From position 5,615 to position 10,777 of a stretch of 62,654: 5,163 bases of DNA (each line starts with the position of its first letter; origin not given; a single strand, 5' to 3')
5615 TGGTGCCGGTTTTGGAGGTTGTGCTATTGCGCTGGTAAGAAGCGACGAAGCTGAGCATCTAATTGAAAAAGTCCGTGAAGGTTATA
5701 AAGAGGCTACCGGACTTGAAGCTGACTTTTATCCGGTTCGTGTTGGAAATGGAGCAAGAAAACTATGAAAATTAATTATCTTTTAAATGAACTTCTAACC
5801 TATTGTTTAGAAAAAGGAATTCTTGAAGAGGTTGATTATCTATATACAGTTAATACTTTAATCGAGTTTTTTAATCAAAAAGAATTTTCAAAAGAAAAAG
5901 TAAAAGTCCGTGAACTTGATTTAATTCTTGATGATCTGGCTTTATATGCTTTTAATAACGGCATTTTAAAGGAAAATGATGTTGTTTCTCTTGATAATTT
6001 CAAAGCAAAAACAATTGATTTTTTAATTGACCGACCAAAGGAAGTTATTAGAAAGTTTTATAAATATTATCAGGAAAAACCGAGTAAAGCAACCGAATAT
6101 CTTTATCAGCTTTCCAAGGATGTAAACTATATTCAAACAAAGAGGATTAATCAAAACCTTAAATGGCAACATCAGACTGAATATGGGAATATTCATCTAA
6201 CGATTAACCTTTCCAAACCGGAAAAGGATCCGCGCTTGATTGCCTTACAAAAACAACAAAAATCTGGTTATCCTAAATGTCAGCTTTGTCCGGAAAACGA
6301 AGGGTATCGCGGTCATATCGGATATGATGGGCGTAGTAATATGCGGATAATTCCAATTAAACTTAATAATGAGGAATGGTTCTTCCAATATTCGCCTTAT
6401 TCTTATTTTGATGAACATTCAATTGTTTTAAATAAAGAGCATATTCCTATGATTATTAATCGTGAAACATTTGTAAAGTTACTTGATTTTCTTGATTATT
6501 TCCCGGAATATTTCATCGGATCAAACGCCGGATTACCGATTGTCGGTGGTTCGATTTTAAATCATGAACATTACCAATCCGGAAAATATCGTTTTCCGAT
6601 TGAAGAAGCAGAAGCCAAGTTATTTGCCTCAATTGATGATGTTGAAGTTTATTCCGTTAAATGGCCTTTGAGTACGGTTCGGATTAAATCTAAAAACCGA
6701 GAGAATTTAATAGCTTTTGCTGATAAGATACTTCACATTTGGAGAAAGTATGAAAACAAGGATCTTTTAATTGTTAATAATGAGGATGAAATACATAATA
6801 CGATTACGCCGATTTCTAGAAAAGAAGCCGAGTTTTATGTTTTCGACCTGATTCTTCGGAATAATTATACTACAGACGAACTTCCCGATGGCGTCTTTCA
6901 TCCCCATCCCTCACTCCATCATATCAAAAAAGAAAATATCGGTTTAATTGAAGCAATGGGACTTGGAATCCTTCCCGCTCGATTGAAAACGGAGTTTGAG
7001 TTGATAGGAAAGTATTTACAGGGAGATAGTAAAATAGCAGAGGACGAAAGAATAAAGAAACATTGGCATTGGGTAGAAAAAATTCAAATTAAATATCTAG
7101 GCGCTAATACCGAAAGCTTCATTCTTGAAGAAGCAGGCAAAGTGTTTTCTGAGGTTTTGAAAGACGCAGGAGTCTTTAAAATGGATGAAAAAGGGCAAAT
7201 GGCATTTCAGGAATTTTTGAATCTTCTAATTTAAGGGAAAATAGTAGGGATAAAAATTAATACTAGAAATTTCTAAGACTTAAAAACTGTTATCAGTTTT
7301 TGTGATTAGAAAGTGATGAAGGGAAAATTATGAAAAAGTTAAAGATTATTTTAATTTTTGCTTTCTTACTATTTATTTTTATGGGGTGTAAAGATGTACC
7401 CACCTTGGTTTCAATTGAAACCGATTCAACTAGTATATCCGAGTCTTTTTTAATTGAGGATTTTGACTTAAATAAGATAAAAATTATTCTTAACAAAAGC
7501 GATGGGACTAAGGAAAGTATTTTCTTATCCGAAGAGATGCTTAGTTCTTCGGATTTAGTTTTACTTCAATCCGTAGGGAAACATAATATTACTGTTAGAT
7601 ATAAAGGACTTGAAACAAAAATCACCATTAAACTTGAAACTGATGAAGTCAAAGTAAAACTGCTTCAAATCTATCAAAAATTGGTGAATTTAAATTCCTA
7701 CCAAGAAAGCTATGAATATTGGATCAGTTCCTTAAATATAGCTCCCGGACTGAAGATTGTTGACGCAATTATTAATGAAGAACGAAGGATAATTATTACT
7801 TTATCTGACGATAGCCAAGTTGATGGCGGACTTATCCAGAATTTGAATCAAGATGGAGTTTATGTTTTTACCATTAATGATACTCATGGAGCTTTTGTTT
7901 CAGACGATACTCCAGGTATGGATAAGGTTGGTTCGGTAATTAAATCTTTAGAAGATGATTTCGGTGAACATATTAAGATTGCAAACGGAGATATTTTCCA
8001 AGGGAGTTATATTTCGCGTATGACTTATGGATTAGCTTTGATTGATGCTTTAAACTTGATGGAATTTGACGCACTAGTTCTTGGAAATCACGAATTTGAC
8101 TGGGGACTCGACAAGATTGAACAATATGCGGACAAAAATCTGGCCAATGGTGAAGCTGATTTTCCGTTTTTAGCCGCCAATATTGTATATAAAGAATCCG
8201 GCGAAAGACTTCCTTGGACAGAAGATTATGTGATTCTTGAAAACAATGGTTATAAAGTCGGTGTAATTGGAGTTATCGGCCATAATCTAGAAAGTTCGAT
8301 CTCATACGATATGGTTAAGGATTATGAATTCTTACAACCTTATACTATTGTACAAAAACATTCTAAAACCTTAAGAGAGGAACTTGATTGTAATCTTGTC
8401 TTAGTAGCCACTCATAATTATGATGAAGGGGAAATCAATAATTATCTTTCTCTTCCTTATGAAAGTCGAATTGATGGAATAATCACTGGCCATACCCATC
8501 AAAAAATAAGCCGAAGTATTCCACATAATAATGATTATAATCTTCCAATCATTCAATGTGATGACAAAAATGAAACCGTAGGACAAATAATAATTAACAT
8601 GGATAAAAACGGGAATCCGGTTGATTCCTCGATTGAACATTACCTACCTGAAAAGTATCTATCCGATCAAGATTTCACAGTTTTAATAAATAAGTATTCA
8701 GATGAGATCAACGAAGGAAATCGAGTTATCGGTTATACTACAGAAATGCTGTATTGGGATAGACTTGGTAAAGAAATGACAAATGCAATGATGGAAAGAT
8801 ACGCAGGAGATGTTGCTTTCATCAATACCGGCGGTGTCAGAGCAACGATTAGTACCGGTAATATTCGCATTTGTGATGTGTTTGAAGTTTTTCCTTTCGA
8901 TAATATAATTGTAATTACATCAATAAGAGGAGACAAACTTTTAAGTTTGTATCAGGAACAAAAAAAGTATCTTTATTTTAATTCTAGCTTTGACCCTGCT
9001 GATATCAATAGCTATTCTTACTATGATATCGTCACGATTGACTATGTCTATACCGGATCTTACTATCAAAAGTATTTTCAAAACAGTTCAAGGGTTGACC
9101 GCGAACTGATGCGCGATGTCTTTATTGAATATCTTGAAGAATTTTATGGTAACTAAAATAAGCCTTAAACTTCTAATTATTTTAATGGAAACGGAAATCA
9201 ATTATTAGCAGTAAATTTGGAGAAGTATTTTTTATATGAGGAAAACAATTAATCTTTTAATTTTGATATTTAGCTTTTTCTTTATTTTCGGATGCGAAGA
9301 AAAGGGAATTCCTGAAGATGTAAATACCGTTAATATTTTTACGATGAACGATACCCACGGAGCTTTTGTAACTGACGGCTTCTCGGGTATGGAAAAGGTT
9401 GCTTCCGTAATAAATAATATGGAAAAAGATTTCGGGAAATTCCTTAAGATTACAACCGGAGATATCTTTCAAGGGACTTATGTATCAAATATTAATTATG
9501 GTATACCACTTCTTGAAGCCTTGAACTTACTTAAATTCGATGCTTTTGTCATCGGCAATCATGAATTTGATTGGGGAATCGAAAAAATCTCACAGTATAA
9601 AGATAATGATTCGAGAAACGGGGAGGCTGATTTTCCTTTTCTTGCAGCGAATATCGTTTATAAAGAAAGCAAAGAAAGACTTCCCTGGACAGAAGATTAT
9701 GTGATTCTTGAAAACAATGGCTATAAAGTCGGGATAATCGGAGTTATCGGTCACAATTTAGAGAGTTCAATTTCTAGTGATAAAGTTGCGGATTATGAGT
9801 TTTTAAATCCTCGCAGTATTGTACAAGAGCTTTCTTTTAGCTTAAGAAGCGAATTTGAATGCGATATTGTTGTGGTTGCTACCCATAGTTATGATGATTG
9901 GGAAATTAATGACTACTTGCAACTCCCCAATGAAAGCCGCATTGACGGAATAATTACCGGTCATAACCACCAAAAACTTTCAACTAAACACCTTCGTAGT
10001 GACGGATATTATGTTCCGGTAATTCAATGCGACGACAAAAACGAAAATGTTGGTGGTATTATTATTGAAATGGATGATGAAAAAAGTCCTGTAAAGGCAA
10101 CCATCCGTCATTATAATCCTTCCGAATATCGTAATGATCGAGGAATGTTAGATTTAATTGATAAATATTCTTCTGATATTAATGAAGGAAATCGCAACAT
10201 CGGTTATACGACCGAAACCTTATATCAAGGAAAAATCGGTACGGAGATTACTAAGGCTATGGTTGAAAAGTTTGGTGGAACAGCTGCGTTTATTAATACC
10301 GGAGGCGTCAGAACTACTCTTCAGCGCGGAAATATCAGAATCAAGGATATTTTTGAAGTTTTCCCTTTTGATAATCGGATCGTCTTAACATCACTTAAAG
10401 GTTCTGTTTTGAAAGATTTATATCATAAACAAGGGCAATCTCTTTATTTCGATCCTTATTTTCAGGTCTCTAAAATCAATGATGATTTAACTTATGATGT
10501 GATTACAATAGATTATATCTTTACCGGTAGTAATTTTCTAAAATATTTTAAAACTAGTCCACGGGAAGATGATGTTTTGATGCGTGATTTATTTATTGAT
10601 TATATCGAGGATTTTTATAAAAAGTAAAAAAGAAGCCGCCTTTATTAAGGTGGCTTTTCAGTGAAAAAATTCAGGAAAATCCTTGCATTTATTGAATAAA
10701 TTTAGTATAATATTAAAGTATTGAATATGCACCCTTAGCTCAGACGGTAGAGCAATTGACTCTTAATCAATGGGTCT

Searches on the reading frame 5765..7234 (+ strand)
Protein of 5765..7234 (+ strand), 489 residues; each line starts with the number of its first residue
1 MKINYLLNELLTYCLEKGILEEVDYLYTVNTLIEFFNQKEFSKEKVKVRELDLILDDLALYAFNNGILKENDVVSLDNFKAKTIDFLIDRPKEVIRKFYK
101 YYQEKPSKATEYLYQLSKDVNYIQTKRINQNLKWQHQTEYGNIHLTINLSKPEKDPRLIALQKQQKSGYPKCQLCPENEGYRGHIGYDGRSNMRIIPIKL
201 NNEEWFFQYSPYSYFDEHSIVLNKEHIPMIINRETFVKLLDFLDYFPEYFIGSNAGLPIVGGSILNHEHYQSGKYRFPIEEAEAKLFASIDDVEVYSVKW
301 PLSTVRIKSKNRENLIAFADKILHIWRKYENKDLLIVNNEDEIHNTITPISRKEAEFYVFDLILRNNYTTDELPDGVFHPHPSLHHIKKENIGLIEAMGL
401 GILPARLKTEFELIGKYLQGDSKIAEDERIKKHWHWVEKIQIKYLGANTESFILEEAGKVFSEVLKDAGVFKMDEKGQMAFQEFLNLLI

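Call 7: search_protein_families(library=pfam, proteins=[window:5765-7234:+], max_evalue=0.001)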
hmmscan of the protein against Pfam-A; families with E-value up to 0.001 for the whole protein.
window:5765-7234:+ (489 aa): 2 families
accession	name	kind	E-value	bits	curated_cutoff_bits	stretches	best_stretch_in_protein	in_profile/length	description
PF01087.27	GalP_UDP_transf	-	3.3e-27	96.5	22.1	1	61-228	35-184/184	Galactose-1-phosphate uridyl transferase, N-terminal domain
PF02744.22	GalP_UDP_tr_C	-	1.6e-15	57.7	29.2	1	244-411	3-145/165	Galactose-1-phosphate uridyl transferase, C-terminal domain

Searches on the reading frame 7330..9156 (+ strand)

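Call 7: search_protein_families(library=pfam, proteins=[window:7330-9156:+], max_evalue=0.001)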
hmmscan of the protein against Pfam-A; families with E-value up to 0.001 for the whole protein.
window:7330-9156:+ (608 aa): 3 families
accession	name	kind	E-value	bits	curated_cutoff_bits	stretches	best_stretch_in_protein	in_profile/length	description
PF02872.23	5_nucleotid_C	-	3.5e-10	40.6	23.6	1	479-542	24-87/158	5'-nucleotidase, C-terminal domain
PF00149.33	Metallophos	-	6.4e-09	37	21.5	1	182-391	6-190/191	Calcineurin-like phosphoesterase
PF00532.27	Peripla_BP_1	-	0.00075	19.5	22.2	0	346-413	25-90/281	Periplasmic binding proteins and sugar binding domain of LacI family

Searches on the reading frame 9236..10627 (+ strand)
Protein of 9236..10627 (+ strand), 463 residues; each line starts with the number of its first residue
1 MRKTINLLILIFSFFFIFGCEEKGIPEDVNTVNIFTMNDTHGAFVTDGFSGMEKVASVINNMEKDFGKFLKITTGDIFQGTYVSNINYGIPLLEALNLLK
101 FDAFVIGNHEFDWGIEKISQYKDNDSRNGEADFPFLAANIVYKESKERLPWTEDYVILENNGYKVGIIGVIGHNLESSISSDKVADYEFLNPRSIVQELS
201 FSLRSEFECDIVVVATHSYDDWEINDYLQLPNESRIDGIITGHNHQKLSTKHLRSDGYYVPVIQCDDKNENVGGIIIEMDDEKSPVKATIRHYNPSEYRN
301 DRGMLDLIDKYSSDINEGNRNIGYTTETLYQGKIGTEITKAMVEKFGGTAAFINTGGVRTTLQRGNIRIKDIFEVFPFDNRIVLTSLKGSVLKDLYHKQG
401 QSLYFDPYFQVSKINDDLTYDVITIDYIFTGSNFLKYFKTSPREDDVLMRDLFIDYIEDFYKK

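Call 7: search_protein_families(library=pfam, proteins=[window:9236-10627:+], max_evalue=0.001)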
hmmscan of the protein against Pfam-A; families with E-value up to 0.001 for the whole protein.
window:9236-10627:+ (463 aa): 2 families
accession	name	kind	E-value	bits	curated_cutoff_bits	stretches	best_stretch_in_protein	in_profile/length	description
PF02872.23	5_nucleotid_C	-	6.4e-15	56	23.6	1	326-397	16-87/158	5'-nucleotidase, C-terminal domain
PF00149.33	Metallophos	-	1.2e-08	36.1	21.5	1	35-246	4-190/191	Calcineurin-like phosphoesterase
